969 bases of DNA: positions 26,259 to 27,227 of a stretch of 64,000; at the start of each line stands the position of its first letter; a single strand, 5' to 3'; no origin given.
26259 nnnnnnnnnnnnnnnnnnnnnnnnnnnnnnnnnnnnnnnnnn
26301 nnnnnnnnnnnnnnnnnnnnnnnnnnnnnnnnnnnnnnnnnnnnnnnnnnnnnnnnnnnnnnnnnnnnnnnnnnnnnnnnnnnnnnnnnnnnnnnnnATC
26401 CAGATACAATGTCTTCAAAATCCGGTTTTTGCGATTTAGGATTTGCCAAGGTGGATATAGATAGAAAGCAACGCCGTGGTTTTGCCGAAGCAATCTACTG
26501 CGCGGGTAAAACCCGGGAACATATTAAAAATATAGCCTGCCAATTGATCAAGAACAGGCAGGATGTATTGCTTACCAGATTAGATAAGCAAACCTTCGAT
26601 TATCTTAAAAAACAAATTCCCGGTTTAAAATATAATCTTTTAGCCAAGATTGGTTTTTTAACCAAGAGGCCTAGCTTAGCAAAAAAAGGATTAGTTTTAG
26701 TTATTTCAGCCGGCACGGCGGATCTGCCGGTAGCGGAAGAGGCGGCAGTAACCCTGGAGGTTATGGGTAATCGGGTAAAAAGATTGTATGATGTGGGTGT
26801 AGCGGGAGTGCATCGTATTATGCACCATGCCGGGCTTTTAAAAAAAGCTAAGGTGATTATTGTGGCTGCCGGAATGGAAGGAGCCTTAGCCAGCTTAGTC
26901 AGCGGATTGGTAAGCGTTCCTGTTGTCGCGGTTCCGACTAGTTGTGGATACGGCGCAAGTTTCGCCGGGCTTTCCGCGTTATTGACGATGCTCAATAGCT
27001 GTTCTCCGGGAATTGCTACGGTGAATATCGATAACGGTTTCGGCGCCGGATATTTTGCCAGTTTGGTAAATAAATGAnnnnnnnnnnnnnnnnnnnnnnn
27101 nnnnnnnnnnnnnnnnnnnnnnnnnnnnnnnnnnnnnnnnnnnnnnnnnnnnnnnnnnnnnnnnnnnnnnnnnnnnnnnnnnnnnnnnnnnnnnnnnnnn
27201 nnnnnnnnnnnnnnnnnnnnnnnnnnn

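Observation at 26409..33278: Corrinoid iron-sulfur protein module (acsC-RACo-cooC-acsD-acsE) preceded by larB and a Cys-less FwdE-like gene, but with no CODH/ACS catalytic subunits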

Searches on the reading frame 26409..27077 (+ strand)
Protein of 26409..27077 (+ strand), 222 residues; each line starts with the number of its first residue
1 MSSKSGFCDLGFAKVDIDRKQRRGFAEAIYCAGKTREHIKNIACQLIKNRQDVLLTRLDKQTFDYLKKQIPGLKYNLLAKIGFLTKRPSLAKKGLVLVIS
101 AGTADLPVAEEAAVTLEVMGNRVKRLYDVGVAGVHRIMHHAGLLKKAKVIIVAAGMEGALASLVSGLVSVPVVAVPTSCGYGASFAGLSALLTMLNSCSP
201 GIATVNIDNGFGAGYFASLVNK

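Call 4: search_protein_families(library=pfam, proteins=[window:26409-27077:+])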
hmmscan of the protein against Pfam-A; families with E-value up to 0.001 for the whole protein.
window:26409-27077:+ (222 aa): 1 family
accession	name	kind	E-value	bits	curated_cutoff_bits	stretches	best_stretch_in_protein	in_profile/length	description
PF00731.26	AIRC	-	8.5e-14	51.8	30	1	96-218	2-124/148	AIR carboxylase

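Call 5: search_protein_families(library=ncbifam, proteins=[window:26409-27077:+])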
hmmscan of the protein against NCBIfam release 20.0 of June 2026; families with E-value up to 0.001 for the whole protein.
window:26409-27077:+ (222 aa): 2 families
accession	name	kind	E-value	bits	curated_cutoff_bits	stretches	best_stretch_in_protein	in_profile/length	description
NF033503.1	LarB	equivalog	1.1e-85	286.6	175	1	15-221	1-207/209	nickel pincer cofactor biosynthesis protein LarB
TIGR01162.1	purE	equivalog_domain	2.4e-08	33.7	149.6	1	96-217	1-122/156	5-(carboxyamino)imidazole ribonucleotide mutase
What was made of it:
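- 26409..27077 (+): larB: pyridinium-3,5-biscarboxylic acid mononucleotide synthase, the first step of nickel-pincer cofactor synthesis. It overlaps the next gene by 4 bp. NF033503 scores 286.6 bits against a cut-off of 175 (call 5).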

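Call 30: list_cluster_members(proteins=[P0001, window:26409-27077:+, window:32490-33278:+, window:766-1518:+, window:61068-61811:+])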
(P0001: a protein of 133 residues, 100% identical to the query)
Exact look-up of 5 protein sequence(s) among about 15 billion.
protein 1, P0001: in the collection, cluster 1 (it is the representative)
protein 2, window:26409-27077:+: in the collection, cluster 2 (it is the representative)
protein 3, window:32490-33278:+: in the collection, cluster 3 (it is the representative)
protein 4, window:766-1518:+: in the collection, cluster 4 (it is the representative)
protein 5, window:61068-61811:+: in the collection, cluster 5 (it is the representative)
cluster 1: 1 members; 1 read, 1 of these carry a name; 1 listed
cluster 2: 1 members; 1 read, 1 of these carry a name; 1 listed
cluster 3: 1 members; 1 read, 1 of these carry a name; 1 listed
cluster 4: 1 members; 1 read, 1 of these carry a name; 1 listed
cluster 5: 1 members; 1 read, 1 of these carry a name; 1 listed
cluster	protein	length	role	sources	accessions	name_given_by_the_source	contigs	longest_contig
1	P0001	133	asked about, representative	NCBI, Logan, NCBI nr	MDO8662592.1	MAG: formylmethanofuran dehydrogenase subunit E family protein [Candidatus Omnitrophota ... | formylmethanofuran dehydrogenase subunit E family protein [Candidatus Omnitrophota ...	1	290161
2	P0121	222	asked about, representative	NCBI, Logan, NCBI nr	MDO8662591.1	MAG: nickel pincer cofactor biosynthesis protein LarB [Candidatus Omnitrophota bacterium] | nickel pincer cofactor biosynthesis protein LarB [Candidatus Omnitrophota bacterium]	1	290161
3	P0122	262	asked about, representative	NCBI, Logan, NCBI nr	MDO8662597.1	MAG: dihydropteroate synthase [Candidatus Omnitrophota bacterium] | dihydropteroate synthase [Candidatus Omnitrophota bacterium]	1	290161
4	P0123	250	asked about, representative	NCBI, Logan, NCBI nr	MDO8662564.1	MAG: YebC/PmpR family DNA-binding transcriptional regulator [Candidatus Omnitrophota ... | YebC/PmpR family DNA-binding transcriptional regulator [Candidatus Omnitrophota bacterium]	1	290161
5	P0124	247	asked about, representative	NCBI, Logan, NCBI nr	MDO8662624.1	MAG: type III pantothenate kinase [Candidatus Omnitrophota bacterium] | type III pantothenate kinase [Candidatus Omnitrophota bacterium]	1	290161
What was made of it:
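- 26409..27077 (+): NCBI names it LarB, MDO8662591.1 (call 30).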

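Call 65: search_solved_structures(query=window:26409-27077:+, max_evalue=0.001, show_alignments=1)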
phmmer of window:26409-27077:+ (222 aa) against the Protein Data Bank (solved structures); distinct sequences matched with E-value up to 0.001: 4.
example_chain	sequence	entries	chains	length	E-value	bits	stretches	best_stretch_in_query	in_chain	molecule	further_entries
8soq_A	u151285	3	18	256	4.6e-69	235.7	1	9-222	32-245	Pyridinium-3,5-biscarboxylic acid mononucleotide synthase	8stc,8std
7mj0_A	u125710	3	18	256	1.1e-68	234.4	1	9-222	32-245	Pyridinium-3,5-biscarboxylic acid mononucleotide synthase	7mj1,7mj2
2ywx_A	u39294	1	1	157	2.4e-07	34.1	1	96-217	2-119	Phosphoribosylaminoimidazole carboxylase catalytic subunit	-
1o4v_A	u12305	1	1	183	8.2e-05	25.8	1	98-218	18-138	phosphoribosylaminoimidazole mutase PurE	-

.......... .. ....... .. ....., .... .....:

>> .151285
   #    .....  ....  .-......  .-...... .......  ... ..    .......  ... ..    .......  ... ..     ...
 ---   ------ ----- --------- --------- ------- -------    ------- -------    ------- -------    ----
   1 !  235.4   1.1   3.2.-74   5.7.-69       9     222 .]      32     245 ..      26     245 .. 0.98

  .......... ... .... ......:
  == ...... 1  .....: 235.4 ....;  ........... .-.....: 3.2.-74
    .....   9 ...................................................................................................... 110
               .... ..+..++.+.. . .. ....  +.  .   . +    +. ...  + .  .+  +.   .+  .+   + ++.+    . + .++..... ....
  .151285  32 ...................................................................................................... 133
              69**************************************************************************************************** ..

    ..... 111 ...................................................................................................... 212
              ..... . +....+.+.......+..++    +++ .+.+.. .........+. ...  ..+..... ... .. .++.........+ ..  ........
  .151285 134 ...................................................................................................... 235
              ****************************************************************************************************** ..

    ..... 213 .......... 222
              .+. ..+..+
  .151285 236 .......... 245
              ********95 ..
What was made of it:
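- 26409..27077 (+): The protein aligns to LarB structures 8soq/7mj0 over residues 9-222 with catalytic Cys221 conserved (call 65).
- On LarB (P2CMN synthase): The alignment to 7mj0/8soq keeps the Cys in LNSC (call 65).
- Checked: It matches L. plantarum LarB 7mj0/8soq over residues 9-222 at E about 1e-68, and the catalytic Cys221 in the 'LNSC' motif is kept (call 65).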
